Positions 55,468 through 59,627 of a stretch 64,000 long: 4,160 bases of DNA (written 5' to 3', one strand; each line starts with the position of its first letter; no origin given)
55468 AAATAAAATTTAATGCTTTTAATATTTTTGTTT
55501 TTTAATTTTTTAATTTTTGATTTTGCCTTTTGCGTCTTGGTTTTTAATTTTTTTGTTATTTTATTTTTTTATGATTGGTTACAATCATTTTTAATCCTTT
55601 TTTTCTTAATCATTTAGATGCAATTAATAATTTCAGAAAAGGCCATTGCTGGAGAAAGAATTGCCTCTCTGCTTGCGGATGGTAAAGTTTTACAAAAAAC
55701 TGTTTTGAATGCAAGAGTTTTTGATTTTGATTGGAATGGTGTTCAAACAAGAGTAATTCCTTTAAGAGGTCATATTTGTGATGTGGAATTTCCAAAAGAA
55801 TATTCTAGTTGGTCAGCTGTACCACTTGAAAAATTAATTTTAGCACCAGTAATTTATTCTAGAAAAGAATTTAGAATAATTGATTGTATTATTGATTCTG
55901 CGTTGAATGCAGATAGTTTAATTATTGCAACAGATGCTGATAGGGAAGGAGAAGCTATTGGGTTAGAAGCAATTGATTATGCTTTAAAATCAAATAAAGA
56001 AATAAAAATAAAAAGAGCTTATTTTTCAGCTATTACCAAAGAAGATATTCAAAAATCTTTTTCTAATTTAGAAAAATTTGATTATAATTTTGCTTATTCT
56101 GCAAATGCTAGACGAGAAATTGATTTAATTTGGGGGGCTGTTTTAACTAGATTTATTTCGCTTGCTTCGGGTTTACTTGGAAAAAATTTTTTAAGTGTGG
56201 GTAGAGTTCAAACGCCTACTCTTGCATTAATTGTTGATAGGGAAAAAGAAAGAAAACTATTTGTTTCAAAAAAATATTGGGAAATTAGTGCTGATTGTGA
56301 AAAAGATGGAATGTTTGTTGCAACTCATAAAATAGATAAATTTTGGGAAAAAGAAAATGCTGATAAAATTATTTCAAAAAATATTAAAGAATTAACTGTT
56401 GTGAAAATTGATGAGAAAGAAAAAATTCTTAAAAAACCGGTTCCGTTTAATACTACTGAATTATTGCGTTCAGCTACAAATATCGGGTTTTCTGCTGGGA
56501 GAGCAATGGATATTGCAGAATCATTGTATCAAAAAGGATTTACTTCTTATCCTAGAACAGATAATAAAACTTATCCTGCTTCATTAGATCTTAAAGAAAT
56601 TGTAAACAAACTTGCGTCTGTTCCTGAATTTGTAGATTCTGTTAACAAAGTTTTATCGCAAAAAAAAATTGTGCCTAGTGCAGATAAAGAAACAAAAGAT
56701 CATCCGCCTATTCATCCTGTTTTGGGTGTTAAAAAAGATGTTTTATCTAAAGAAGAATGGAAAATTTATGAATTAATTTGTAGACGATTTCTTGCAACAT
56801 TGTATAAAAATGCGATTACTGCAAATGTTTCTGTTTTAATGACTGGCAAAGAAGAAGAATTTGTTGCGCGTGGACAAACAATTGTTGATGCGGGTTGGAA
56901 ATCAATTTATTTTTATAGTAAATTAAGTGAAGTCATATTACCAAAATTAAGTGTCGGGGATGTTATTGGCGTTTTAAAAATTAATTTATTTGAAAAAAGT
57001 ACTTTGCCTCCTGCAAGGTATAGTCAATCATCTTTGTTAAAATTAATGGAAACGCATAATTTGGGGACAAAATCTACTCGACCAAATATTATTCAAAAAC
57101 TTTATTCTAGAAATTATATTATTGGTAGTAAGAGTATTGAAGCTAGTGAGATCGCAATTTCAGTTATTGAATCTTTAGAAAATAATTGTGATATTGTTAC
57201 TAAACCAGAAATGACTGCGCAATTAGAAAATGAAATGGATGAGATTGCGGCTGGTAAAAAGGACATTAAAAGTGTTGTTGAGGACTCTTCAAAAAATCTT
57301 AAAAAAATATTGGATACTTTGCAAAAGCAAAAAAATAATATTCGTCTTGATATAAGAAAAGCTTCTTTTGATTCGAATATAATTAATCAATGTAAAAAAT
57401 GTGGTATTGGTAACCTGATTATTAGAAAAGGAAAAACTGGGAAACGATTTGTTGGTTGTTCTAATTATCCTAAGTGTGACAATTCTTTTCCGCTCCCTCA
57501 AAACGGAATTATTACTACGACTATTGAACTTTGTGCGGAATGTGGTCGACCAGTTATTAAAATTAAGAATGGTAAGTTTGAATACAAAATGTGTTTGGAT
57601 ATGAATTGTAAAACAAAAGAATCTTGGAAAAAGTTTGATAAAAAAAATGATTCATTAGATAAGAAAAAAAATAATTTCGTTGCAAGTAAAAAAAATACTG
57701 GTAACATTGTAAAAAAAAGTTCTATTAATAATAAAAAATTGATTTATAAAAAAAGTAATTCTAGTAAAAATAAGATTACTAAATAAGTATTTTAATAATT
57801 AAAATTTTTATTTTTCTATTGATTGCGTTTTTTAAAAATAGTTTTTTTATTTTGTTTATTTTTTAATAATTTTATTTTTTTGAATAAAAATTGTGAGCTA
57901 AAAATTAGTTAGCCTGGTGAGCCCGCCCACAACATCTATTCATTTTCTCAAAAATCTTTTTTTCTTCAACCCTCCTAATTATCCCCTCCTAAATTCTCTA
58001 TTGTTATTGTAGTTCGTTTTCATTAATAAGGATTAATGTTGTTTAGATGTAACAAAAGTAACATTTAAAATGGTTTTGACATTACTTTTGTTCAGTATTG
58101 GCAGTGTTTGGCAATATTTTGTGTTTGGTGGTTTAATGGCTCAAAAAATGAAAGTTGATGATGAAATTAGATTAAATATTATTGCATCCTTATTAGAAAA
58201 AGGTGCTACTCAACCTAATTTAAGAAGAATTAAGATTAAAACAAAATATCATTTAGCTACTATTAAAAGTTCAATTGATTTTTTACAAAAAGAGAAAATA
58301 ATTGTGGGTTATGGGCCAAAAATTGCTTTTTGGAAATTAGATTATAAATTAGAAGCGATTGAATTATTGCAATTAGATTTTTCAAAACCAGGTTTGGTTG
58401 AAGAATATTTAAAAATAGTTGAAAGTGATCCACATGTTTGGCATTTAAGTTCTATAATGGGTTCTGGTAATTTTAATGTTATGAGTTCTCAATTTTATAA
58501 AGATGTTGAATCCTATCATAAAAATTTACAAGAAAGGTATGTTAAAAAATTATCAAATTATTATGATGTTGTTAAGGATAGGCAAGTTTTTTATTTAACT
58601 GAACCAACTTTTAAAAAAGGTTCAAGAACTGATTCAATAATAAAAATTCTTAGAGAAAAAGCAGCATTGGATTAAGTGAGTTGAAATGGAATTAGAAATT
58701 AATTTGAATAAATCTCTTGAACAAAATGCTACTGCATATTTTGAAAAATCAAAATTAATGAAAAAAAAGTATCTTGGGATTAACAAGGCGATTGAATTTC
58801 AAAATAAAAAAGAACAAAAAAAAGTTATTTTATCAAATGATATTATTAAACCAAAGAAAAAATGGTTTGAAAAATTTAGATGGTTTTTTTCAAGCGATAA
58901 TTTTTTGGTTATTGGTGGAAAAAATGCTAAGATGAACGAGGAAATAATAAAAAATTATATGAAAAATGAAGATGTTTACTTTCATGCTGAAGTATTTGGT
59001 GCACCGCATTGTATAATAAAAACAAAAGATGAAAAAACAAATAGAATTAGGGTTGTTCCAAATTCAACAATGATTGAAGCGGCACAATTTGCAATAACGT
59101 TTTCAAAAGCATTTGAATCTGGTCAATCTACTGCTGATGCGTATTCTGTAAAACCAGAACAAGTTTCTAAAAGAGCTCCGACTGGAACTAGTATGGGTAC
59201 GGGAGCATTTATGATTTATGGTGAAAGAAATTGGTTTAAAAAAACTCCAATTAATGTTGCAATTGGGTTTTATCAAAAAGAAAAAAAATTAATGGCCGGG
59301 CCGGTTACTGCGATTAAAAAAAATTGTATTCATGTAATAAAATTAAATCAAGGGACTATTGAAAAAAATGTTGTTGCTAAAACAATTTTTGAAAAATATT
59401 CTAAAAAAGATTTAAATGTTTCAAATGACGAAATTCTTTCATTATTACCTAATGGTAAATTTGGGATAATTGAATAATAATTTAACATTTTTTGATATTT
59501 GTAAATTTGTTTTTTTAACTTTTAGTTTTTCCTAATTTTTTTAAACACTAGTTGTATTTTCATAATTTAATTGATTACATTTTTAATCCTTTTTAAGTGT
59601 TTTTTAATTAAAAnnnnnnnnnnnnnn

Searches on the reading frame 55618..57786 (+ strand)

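Call 14: search_protein_families(library=pfam, proteins=[window:55618-57786:+], max_evalue=0.001)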
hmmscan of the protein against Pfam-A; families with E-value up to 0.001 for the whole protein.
window:55618-57786:+ (722 aa): 3 families
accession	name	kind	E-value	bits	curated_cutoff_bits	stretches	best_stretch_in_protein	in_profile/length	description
PF01131.25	Topoisom_bac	-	7.1e-121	404.5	35.1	1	155-554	3-410/411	DNA topoisomerase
PF01751.28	Toprim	-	1.1e-13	51.6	23.1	1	2-139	1-96/96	Toprim domain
PF01396.24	Zn_ribbon_Top1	-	9.4e-13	48.2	32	1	590-629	2-39/39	Topoisomerase DNA binding C4 zinc finger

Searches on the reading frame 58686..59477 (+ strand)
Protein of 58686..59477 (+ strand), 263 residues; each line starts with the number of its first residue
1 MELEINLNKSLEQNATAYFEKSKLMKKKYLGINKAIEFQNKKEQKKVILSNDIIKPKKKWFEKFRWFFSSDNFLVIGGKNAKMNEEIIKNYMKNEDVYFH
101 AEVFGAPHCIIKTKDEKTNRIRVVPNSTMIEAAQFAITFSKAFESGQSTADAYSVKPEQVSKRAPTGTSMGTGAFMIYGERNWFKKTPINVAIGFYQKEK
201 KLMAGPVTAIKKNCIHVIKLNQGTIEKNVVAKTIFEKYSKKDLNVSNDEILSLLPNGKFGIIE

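Call 56: search_protein_families(library=pfam, proteins=[window:58686-59477:+], max_evalue=0.001)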
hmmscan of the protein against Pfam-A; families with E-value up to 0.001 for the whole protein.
window:58686-59477:+ (263 aa): 1 family
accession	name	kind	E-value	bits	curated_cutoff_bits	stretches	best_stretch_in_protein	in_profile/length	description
PF05670.18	NFACT-R_1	-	2e-33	115.7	29.8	1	63-179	1-112/112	NFACT protein RNA binding domain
